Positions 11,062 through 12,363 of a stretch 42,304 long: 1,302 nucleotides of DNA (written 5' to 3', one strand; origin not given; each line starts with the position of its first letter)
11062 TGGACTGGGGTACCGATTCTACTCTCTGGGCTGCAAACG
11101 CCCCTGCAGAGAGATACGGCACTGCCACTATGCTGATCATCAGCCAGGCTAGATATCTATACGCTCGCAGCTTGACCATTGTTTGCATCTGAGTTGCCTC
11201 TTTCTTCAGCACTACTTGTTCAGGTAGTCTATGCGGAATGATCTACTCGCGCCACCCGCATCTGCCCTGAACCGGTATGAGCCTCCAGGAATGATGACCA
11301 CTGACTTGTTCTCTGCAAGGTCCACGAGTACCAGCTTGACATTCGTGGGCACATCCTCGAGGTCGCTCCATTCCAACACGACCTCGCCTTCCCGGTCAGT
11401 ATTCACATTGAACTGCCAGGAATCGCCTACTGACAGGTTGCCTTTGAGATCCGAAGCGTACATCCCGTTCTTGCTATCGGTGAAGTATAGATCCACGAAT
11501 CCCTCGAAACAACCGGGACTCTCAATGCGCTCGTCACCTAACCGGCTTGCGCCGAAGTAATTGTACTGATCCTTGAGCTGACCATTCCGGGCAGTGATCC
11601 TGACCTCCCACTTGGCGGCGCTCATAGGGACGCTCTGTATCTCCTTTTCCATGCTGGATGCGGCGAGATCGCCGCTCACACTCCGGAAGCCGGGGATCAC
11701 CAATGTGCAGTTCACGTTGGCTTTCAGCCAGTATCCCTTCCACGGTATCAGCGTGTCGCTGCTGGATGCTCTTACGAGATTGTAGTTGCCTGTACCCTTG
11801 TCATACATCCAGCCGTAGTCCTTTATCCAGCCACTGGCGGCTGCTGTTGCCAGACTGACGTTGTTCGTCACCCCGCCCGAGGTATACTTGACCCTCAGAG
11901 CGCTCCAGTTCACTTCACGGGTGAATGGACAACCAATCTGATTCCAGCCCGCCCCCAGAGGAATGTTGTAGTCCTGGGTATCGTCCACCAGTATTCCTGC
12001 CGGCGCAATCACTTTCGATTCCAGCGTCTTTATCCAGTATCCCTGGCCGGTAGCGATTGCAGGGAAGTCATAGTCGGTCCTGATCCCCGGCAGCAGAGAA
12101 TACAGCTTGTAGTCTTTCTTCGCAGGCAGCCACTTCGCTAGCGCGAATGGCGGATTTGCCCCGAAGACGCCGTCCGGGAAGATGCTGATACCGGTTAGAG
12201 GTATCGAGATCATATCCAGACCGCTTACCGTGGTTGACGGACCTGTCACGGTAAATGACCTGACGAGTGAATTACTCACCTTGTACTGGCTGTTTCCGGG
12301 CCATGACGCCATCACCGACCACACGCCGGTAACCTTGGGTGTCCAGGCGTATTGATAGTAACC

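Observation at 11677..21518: Shared Trp-rich ~170-190-aa module in three consecutive secreted proteins, including the protease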

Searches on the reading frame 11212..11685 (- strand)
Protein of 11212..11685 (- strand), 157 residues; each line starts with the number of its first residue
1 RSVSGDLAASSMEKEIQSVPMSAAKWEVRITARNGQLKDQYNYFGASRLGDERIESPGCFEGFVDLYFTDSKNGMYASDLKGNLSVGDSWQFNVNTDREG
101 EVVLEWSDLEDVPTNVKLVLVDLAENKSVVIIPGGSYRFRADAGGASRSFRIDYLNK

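Call 66: search_protein_families(library=pfam, proteins=[window:11212-11685:-], max_evalue=1)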
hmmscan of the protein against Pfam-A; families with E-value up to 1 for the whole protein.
window:11212-11685:- (157 aa): 0 families
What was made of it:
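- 11212..11688 (-): D tail: a ~25-aa linker plus a ~133-aa unannotated domain. This domain recurrently follows the module in other proteins. No Pfam hit (call 66).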

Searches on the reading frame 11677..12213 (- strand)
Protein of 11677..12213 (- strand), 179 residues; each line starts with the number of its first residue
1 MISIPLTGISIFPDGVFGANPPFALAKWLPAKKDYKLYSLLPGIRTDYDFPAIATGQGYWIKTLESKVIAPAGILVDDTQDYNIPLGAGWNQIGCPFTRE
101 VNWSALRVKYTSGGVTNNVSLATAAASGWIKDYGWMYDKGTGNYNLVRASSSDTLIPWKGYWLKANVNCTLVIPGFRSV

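Call 5: search_protein_families(library=pfam, proteins=[window:11677-12213:-], max_evalue=10)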
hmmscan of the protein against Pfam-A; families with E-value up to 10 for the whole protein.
window:11677-12213:- (179 aa): 0 families
